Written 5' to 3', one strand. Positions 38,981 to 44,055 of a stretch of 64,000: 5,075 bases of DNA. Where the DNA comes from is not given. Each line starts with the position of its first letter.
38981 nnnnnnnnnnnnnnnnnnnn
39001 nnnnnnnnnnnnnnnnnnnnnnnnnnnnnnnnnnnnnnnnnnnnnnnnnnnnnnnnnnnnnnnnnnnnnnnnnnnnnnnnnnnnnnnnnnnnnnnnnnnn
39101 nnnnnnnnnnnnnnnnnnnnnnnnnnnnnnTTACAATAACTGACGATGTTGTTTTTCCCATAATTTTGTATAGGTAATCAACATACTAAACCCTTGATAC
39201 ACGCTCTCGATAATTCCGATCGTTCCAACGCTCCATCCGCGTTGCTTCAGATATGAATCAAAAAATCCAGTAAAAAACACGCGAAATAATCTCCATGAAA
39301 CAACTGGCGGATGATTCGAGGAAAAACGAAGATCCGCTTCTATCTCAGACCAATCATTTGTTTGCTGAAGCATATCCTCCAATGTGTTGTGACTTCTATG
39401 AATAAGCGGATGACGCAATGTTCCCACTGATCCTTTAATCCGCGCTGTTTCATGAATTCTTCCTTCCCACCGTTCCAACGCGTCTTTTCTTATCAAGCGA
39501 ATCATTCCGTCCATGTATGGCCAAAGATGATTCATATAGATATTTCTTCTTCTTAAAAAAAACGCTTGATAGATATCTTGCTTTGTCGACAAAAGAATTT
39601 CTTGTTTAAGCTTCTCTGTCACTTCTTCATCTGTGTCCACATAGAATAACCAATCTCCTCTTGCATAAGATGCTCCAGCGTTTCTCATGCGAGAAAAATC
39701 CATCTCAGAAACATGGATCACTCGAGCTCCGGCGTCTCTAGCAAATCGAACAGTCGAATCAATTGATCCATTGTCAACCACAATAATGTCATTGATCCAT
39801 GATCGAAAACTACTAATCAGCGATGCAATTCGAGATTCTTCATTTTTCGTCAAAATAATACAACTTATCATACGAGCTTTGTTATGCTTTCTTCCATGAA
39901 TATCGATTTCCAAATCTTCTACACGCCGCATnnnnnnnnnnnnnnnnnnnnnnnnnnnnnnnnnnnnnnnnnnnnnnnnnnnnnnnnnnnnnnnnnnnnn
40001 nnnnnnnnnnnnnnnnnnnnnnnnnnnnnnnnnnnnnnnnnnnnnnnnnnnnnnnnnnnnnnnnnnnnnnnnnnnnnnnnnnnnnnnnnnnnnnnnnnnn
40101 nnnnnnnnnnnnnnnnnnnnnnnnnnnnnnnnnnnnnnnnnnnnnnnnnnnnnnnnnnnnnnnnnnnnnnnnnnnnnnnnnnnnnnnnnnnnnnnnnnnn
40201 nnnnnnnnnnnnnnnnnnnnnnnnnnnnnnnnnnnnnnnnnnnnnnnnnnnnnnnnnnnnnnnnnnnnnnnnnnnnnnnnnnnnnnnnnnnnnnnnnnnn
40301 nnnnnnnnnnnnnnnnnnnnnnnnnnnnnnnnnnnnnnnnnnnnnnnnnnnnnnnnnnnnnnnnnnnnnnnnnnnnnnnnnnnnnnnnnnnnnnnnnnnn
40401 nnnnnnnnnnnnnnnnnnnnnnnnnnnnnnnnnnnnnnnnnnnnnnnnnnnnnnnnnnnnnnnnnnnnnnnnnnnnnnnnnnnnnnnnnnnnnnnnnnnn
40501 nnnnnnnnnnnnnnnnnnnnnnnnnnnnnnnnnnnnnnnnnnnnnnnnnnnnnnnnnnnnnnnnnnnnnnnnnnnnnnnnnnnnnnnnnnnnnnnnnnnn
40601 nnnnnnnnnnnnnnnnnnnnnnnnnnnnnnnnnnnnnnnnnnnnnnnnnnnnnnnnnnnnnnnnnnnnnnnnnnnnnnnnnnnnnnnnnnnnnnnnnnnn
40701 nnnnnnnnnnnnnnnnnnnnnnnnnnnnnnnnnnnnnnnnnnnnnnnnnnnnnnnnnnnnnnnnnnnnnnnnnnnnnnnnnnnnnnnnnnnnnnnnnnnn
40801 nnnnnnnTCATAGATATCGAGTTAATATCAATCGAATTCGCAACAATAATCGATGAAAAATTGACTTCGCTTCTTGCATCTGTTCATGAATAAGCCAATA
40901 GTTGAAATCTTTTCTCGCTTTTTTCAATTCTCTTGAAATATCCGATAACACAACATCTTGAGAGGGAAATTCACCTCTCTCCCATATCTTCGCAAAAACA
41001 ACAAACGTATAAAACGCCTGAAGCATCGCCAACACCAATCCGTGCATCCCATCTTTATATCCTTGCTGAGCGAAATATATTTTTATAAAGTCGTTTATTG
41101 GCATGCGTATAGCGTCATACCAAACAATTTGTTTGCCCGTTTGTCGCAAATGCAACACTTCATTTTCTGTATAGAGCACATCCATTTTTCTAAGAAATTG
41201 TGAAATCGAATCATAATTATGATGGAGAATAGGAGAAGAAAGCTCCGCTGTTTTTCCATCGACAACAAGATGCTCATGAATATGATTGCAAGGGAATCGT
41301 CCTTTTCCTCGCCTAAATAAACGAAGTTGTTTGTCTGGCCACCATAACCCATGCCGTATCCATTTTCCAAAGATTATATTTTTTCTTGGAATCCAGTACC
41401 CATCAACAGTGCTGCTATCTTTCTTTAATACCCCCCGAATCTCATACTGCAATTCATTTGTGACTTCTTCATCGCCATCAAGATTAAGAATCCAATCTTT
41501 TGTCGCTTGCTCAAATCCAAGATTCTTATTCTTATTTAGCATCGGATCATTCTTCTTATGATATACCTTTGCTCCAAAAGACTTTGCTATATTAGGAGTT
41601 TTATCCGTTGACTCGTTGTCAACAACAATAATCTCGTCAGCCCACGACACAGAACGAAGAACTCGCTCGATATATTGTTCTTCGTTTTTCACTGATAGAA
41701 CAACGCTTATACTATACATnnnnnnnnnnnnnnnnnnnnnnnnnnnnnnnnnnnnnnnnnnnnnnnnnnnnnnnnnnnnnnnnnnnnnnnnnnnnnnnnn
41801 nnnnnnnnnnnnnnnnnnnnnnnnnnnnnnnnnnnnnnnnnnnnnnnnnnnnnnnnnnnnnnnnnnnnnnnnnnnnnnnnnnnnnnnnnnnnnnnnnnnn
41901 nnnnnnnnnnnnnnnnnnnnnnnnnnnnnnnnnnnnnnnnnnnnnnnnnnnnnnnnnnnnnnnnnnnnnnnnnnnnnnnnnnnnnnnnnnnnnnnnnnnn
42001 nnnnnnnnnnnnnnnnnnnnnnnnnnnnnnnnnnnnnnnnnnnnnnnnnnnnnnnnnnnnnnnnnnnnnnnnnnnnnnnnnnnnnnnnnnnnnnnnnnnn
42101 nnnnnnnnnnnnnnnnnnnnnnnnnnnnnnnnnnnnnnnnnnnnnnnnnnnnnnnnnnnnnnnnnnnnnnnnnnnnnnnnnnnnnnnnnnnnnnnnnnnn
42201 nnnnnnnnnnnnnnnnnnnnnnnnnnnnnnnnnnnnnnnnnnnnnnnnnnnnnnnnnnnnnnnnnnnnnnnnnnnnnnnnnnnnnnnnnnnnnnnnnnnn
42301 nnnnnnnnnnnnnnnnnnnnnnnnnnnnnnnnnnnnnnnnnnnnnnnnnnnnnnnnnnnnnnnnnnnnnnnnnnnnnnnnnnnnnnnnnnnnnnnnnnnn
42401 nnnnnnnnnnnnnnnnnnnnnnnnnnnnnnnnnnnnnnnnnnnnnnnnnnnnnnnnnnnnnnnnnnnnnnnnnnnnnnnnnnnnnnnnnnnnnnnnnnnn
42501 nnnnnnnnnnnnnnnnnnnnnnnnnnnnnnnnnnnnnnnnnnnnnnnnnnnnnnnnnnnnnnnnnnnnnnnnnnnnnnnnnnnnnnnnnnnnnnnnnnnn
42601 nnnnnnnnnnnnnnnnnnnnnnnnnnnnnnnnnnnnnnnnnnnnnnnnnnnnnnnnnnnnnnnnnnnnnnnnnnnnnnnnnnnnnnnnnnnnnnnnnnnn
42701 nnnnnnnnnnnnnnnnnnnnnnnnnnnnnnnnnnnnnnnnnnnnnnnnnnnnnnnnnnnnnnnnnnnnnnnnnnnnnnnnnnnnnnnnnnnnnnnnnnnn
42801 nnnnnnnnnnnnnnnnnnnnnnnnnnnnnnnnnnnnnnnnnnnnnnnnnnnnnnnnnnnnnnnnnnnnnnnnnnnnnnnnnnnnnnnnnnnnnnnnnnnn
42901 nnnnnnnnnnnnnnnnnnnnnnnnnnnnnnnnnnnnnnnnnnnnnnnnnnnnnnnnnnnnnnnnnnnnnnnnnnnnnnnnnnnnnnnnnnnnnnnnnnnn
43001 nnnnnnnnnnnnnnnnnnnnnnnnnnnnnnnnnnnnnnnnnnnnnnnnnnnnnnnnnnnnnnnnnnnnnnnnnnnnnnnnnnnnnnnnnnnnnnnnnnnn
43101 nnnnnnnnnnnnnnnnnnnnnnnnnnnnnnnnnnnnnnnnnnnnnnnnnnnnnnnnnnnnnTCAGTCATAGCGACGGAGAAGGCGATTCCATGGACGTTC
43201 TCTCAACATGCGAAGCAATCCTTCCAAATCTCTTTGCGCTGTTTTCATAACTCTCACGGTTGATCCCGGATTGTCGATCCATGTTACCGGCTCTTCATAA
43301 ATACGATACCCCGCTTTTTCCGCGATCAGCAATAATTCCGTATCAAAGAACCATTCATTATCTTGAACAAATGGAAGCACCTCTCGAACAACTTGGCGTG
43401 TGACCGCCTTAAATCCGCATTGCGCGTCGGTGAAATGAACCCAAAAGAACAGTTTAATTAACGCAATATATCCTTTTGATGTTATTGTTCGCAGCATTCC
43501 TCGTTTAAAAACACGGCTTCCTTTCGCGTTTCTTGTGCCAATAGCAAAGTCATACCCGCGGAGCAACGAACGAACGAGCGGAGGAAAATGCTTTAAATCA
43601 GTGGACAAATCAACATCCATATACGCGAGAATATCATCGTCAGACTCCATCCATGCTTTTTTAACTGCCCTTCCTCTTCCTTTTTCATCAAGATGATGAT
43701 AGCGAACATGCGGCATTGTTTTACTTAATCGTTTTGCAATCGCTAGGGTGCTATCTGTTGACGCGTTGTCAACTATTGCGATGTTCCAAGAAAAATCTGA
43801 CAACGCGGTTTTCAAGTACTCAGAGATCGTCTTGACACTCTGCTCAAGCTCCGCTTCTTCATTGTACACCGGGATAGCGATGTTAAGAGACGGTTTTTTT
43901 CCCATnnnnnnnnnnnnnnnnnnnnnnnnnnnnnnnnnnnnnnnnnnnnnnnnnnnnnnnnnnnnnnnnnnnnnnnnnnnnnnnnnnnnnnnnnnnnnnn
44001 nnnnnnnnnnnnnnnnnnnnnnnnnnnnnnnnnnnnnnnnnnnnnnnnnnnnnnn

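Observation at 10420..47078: Six paralogs of an uncharacterised membrane family with a conserved THDG-x2-H...PRW...LN-x-GYG-xP...FYxP loop and a YfhO-like C-terminal YYPGW domain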

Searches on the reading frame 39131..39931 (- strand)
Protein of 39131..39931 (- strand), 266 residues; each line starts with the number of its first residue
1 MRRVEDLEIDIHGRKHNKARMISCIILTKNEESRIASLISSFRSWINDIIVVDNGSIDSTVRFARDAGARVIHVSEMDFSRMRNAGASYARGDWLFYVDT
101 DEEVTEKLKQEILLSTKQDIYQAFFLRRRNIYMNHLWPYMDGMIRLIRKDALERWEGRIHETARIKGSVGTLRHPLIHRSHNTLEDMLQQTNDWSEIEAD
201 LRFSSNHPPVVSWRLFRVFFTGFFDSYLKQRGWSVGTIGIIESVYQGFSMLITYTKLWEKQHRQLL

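Call 8: search_protein_families(library=pfam, proteins=[window:39131-39931:-], max_evalue=0.01)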
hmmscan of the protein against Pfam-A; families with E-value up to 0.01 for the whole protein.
window:39131-39931:- (266 aa): 3 families
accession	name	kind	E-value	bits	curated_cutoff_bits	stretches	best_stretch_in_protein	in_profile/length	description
PF00535.33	Glycos_transf_2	-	1.8e-17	64.2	23.3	1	23-142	1-130/168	Glycosyl transferase family 2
PF13704.12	Glyco_tranf_2_4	-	2e-07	31.8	27.5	1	29-102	1-82/98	Glycosyl transferase family 2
PF10111.15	Glyco_tranf_2_2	-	0.00024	21.1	27.3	1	29-106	7-96/276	Glycosyltransferase like family 2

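Call 48: search_protein_families(library=ncbifam, proteins=[window:39131-39931:-], max_evalue=0.001)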
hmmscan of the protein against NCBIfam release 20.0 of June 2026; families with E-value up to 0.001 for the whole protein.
window:39131-39931:- (266 aa): 8 families
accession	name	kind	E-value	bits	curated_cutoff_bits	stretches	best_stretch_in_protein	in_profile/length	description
TIGR04283.1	glyco_like_mftF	equivalog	3e-14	53.1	182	1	22-124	1-107/221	TIGR04283 family arsenosugar biosynthesis glycosyltransferase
TIGR04195.1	S_glycosyl_SunS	equivalog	6.2e-11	41.8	350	1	16-106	53-146/421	SunS family peptide S-glycosyltransferase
NF010496.0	PRK13915.1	equivalog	1.2e-09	37.7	262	1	17-101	28-126/307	glucosyl-3-phosphoglycerate synthase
NF007482.0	PRK10073.1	equivalog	1.2e-07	31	423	1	17-116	3-110/334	glycosyltransferase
TIGR04182.1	glyco_TIGR04182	equivalog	1.9e-07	30.7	325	1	24-75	4-56/293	S-layer glycoprotein N-glycosyltransferase AglJ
NF058614.1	PPMAGASynPpgS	equivalog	6e-06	25.8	370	1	25-91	5-72/226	polyprenyl-phospho-N-acetylgalactosaminyl synthase PpgS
TIGR03965.1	mycofact_glyco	equivalog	1e-05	24.6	280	1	15-104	69-167/467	mycofactocin biosynthesis glycosyltransferase MftF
NF041875.1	EPS_EpsD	equivalog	0.00033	20.2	370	1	23-111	2-99/325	exopolysaccharide biosynthesis glycosyltransferase EpsD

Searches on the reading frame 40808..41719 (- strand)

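Call 8: search_protein_families(library=pfam, proteins=[window:40808-41719:-], max_evalue=0.01)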
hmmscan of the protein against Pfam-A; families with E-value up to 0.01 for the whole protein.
window:40808-41719:- (303 aa): 3 families
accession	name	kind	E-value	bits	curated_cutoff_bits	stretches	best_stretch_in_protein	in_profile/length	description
PF00535.33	Glycos_transf_2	-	6.6e-22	78.6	23.3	1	5-145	1-152/168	Glycosyl transferase family 2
PF10111.15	Glyco_tranf_2_2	-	1.9e-05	24.8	27.3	1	5-87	1-95/276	Glycosyltransferase like family 2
PF13704.12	Glyco_tranf_2_4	-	4.3e-05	24.4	27.5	1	11-86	1-84/98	Glycosyl transferase family 2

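Call 48: search_protein_families(library=ncbifam, proteins=[window:40808-41719:-], max_evalue=0.001)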
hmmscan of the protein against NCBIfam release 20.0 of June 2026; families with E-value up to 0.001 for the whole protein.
window:40808-41719:- (303 aa): 7 families
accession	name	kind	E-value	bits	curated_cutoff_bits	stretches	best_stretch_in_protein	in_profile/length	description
TIGR04283.1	glyco_like_mftF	equivalog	7.6e-12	45.3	182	1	4-108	1-107/221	TIGR04283 family arsenosugar biosynthesis glycosyltransferase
NF010496.0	PRK13915.1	equivalog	8.7e-10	38.2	262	1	3-57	32-93/307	glucosyl-3-phosphoglycerate synthase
TIGR04182.1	glyco_TIGR04182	equivalog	9.8e-07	28.4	325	1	4-85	2-84/293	S-layer glycoprotein N-glycosyltransferase AglJ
TIGR04195.1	S_glycosyl_SunS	equivalog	1.8e-06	27.1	350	1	3-89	58-146/421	SunS family peptide S-glycosyltransferase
NF007482.0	PRK10073.1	equivalog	9.6e-06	24.8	423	1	3-91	7-103/334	glycosyltransferase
NF050050.1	ProtGlycPglI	equivalog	5.3e-05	22.7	500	1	3-89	3-99/306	GalNAc(5)-diNAcBac-PP-undecaprenol beta-1,3-glucosyltransferase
TIGR03965.1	mycofact_glyco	equivalog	0.0002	20.4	280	1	3-83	75-164/467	mycofactocin biosynthesis glycosyltransferase MftF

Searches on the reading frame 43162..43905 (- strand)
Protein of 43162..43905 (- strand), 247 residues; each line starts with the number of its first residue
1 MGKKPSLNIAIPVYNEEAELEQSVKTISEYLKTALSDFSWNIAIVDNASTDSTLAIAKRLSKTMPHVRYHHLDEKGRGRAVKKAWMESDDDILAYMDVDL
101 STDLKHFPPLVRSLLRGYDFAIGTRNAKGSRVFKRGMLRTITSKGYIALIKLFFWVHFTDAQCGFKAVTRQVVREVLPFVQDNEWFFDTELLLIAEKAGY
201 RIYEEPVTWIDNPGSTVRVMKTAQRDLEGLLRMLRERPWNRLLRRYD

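Call 8: search_protein_families(library=pfam, proteins=[window:43162-43905:-], max_evalue=0.01)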
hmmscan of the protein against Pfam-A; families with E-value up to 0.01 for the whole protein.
window:43162-43905:- (247 aa): 3 families
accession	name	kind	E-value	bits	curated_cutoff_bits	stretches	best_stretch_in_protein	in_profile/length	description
PF00535.33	Glycos_transf_2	-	3.4e-24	86.1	23.3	1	9-176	2-167/168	Glycosyl transferase family 2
PF10111.15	Glyco_tranf_2_2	-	0.0064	16.4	27.3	1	9-100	2-92/276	Glycosyltransferase like family 2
PF13704.12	Glyco_tranf_2_4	-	0.0079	17.1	27.5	0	39-99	19-81/98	Glycosyl transferase family 2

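Call 48: search_protein_families(library=ncbifam, proteins=[window:43162-43905:-], max_evalue=0.001)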
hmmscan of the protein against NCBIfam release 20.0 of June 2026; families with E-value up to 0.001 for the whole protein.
window:43162-43905:- (247 aa): 13 families
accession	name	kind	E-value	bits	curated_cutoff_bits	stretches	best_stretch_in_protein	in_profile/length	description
NF047588.1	GlcsyltransPgfSStrep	equivalog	9.3e-15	54.6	500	1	7-181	3-172/308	glycosyltransferase PgfS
NF041391.1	DPhHxTase_Halo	equivalog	4e-12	45.6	375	1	13-216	3-190/213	dolichyl-phosphate hexose transferase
NF038302.1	EPS_HpsE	equivalog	1e-11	44.4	300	1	7-100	3-97/307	hormogonium polysaccharide biosynthesis glycosyltransferase HpsE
TIGR04182.1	glyco_TIGR04182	equivalog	3.3e-11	43.1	325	1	9-215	4-196/293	S-layer glycoprotein N-glycosyltransferase AglJ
NF010496.0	PRK13915.1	equivalog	7e-10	38.5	262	1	6-115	32-143/307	glucosyl-3-phosphoglycerate synthase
TIGR03937.1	PgaC_IcaA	equivalog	3e-09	36.3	422.3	1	3-126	43-162/407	poly-beta-1,6-N-acetyl-D-glucosamine synthase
NF007482.0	PRK10073.1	equivalog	4.5e-09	35.7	423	1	3-107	4-103/334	glycosyltransferase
NF007986.1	PRK10714.1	equivalog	1.1e-08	34.5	529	1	7-177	8-173/316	undecaprenyl-phosphate 4-deoxy-4-formamido-L-arabinose transferase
TIGR04283.1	glyco_like_mftF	equivalog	2.2e-08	34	182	1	8-102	2-85/221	TIGR04283 family arsenosugar biosynthesis glycosyltransferase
TIGR03111.1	glyc2_xrt_Gpos1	hypoth_equivalog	8.5e-08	31.4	363.95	1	2-99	46-141/439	TIGR03111 family XrtG-associated glycosyltransferase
NF058614.1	PPMAGASynPpgS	equivalog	4e-07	29.7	370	1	9-208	4-195/226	polyprenyl-phospho-N-acetylgalactosaminyl synthase PpgS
NF047683.1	TeichurnBiosyTuaG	equivalog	1e-06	28.6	400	1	3-99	4-96/252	teichuronic acid biosynthesis protein TuaG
NF053739.1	GlytfEpsEBac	equivalog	0.00021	20.4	450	1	5-65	1-56/265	glycosyltransferase EpsE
